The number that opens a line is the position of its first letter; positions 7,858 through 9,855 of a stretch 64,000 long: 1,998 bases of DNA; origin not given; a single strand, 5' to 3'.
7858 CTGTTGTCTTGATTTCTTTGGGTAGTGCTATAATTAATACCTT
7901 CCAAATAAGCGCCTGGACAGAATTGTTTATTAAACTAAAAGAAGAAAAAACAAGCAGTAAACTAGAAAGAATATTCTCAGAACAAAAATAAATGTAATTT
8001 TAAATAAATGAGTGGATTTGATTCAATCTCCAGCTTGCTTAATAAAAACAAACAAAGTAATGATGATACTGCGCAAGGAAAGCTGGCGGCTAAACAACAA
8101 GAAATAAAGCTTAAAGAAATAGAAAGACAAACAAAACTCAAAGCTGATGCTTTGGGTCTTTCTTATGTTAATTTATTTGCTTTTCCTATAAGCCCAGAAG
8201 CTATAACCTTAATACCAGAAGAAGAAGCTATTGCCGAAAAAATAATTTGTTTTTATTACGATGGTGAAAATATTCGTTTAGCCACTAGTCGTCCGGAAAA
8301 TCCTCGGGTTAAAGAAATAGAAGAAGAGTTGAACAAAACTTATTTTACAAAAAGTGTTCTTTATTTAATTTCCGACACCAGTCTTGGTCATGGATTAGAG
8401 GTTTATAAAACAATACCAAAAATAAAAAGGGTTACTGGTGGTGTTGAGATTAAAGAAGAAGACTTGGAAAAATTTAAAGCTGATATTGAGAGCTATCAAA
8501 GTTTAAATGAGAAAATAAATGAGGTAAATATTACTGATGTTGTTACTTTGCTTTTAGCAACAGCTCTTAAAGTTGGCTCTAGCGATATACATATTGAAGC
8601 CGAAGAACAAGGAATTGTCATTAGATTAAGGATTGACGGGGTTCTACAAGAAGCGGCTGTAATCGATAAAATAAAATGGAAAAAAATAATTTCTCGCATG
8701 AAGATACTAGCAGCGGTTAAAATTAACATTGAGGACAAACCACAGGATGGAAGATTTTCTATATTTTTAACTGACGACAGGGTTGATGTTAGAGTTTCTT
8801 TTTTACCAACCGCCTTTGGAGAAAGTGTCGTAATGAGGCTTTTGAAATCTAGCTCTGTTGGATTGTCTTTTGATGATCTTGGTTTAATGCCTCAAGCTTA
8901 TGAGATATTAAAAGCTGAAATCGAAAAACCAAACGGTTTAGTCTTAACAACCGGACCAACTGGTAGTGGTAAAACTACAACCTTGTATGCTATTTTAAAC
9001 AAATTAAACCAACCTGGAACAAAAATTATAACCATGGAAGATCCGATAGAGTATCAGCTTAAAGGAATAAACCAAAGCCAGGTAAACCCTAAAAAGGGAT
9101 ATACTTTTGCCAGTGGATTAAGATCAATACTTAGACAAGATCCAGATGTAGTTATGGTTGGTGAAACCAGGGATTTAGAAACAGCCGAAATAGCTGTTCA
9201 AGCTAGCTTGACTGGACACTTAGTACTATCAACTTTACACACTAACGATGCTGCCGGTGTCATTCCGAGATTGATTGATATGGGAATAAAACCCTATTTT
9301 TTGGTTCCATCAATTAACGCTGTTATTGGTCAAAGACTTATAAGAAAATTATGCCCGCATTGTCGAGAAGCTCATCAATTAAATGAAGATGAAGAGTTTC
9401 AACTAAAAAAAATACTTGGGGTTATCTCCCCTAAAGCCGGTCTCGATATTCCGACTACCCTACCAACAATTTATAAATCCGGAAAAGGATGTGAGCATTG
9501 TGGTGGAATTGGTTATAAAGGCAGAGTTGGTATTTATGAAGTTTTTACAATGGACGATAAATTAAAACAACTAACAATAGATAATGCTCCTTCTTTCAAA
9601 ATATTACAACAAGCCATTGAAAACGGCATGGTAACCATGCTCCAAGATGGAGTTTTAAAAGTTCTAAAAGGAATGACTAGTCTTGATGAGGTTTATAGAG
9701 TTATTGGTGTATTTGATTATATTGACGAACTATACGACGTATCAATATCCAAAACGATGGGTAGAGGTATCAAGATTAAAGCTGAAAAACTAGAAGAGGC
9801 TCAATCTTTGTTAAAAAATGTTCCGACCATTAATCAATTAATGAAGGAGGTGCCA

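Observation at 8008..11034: PilB assembly ATPase is an in-frame tandem duplication (two complete ATPase cores, each with its own Cys4 site)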

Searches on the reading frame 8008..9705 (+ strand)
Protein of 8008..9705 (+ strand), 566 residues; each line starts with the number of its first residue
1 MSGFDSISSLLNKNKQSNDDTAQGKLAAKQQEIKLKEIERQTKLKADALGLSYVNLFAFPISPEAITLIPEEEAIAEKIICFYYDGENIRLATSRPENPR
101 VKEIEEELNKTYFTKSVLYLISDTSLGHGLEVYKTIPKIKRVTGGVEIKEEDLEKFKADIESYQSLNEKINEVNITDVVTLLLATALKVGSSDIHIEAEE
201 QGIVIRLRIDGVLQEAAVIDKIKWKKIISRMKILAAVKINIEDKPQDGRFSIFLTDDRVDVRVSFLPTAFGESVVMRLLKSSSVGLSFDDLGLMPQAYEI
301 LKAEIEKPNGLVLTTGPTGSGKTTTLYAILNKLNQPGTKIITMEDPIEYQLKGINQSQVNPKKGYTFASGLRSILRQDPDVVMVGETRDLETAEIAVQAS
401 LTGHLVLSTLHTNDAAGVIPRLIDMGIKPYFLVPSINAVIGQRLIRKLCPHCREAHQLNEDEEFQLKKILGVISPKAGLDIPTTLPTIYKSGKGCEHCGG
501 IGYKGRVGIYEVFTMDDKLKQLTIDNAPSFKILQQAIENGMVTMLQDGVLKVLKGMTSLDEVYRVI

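Call 74: search_solved_structures(query=window:8008-9705:+, max_evalue=1e-90, show_alignments=3)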
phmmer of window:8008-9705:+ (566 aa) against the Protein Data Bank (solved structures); distinct sequences matched with E-value up to 1e-90: 12.
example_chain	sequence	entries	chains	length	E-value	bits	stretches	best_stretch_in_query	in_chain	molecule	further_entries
3jc8_Ba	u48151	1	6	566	1.3e-107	363.8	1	39-562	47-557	Type IV-A pilus assembly ATPase PilB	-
4pht_A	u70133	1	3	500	1.7e-104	353.6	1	156-565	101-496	General secretory pathway protein E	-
5tsg_B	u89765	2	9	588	3.4e-103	349.2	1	42-565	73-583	Type IV pilus biogenesis ATPase PilB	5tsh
6olj_C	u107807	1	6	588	4.7e-103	348.8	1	42-565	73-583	Type IV pilus biogenesis ATPase PilB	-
1p9r_A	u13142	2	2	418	2.6e-102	346.4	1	157-564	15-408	General secretion pathway protein E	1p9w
4kss_A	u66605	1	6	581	3.4e-102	346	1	162-565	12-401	Type II secretion system protein E, hemolysin-coregulated protein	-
4ksr_A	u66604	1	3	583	3.4e-102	346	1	162-565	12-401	Type II secretion system protein E, Hemolysin-coregulated protein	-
5zfr_A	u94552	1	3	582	3e-101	342.8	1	45-565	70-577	Type IV pilus biogenesis ATPase PilB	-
6f8l_G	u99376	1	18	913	1.2e-98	334.2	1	43-563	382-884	Type IV pilus assembly protein PilF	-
5oiu_A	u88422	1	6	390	2e-96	326.9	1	183-563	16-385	Type IV pilus assembly protein PilF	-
5it5_F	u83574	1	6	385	2.4e-96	326.7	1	185-563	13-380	ATP binding motif-containing protein PilF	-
6ejf_A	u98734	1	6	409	3e-96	326.4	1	185-563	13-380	Type IV pilus assembly protein PilF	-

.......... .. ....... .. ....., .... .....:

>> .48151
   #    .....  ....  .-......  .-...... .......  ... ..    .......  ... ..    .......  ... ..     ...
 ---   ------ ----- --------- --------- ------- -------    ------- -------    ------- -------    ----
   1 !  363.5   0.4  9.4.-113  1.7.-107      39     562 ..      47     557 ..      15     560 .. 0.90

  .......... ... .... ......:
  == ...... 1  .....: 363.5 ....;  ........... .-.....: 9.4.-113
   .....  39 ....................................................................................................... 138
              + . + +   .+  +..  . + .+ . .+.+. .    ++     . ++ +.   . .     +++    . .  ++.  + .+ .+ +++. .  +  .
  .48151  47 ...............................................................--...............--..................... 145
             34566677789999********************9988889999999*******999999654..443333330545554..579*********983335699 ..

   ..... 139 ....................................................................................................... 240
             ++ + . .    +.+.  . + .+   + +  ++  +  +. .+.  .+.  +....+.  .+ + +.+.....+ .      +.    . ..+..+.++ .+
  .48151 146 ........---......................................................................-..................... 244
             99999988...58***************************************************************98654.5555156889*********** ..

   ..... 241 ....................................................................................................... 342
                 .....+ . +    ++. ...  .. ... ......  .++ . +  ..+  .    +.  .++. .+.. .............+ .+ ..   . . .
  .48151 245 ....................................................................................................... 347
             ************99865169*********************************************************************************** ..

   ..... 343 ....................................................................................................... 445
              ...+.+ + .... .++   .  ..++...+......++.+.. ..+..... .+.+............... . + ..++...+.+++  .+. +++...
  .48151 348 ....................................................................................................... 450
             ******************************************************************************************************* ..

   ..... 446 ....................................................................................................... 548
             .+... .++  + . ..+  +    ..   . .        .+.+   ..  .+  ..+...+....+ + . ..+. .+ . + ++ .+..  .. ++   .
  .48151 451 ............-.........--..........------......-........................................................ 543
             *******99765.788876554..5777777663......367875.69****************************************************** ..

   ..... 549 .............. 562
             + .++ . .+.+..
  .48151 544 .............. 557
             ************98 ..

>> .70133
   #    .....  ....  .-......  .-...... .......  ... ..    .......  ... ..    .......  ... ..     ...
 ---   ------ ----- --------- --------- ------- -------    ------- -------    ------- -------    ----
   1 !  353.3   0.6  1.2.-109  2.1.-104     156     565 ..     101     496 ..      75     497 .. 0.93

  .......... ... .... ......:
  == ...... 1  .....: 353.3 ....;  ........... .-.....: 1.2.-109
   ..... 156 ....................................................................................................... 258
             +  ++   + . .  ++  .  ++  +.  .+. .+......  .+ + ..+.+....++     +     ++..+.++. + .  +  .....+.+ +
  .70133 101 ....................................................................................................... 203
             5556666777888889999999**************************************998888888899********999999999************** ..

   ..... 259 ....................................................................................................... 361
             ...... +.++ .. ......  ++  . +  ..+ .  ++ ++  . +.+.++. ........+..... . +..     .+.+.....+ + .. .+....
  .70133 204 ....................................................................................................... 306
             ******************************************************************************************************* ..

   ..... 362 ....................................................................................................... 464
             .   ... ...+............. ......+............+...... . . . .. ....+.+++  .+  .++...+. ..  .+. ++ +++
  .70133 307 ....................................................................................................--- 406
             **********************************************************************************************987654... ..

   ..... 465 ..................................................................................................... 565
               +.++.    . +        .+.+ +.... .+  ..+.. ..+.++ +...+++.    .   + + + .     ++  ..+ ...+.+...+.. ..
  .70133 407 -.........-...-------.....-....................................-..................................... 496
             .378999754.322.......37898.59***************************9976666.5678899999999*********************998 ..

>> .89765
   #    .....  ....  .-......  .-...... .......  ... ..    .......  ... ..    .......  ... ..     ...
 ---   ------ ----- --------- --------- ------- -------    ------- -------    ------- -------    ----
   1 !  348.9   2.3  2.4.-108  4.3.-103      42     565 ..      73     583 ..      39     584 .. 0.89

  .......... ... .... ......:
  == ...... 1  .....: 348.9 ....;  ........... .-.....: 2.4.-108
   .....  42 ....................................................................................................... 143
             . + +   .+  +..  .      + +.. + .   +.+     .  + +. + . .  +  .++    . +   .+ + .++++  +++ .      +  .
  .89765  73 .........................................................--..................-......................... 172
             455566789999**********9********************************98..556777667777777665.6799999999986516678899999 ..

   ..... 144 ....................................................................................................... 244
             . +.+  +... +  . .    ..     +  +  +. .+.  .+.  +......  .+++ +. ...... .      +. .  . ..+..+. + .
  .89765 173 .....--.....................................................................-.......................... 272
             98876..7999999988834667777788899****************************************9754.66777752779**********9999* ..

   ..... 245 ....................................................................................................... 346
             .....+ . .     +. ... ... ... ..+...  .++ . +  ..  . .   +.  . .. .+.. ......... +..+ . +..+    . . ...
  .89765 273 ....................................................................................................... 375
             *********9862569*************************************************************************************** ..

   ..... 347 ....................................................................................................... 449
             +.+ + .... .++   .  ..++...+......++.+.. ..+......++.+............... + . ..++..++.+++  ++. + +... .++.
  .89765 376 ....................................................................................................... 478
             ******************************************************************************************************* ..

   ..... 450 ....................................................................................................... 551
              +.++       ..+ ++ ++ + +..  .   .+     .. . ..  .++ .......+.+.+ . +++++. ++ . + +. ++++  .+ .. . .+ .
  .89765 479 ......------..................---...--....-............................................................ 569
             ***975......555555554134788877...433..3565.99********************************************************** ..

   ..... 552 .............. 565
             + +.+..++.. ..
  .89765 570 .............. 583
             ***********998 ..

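Call 80: search_protein_families(library=ncbifam, proteins=[window:8008-9705:+], max_evalue=1e-20)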
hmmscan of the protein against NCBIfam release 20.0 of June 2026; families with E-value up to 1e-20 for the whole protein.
window:8008-9705:+ (566 aa): 8 families
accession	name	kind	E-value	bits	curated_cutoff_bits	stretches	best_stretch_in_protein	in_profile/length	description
TIGR02533.1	type_II_gspE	equivalog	1.3e-151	505.6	630.25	1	131-565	64-485/486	type II secretion system ATPase GspE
TIGR02538.1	type_IV_pilB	equivalog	3.3e-146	488.2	675.65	1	26-565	29-561/564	type IV-A pilus assembly ATPase PilB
NF007755.0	PRK10436.1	equivalog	1.2e-122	410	617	1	150-566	60-459/465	type II secretion system protein GspE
NF053534.1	T4PilAsmATPsTfpB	equivalog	2.6e-122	409.2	850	1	22-566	49-582/584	type IV pilus assembly ATPase TfpB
NF041000.1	ATPase_ComGA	equivalog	4.1e-74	248.9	300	1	182-446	3-266/267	competence type IV pilus ATPase ComGA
TIGR01420.1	pilT_fam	subfamily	1e-53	182.8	319.1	1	182-425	5-242/343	PilT/PilU family type 4a pilus ATPase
TIGR02525.1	plasmid_TraJ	equivalog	5.4e-26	91.4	368.3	1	273-425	119-272/372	plasmid transfer ATPase TraJ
TIGR02524.1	dot_icm_DotB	equivalog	6.8e-22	78.1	463.3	1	305-424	130-258/358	Dot/Icm type IV secretion system ATPase DotB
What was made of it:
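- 8071..8412 (+): N1 domain (aa about 22-135), T2SSE_N/MshEN-like, present once only. The TIGR02538 PilB profile aligns from aa 26 (call 80).
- On PilT/VirB11-like secretion ATPases (Pfam T2SSE, PF00437): Each core separately also matches the PilB, GspE and PilT profiles at E below 1e-47 (call 80).
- On PilB/GspE clade: The PilB profile aligns from aa 26 (call 80).
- Each core alone is below the curated PilB and GspE score cut-offs (call 80). Each core alone is below the PilB and GspE equivalog cut-offs (call 80).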
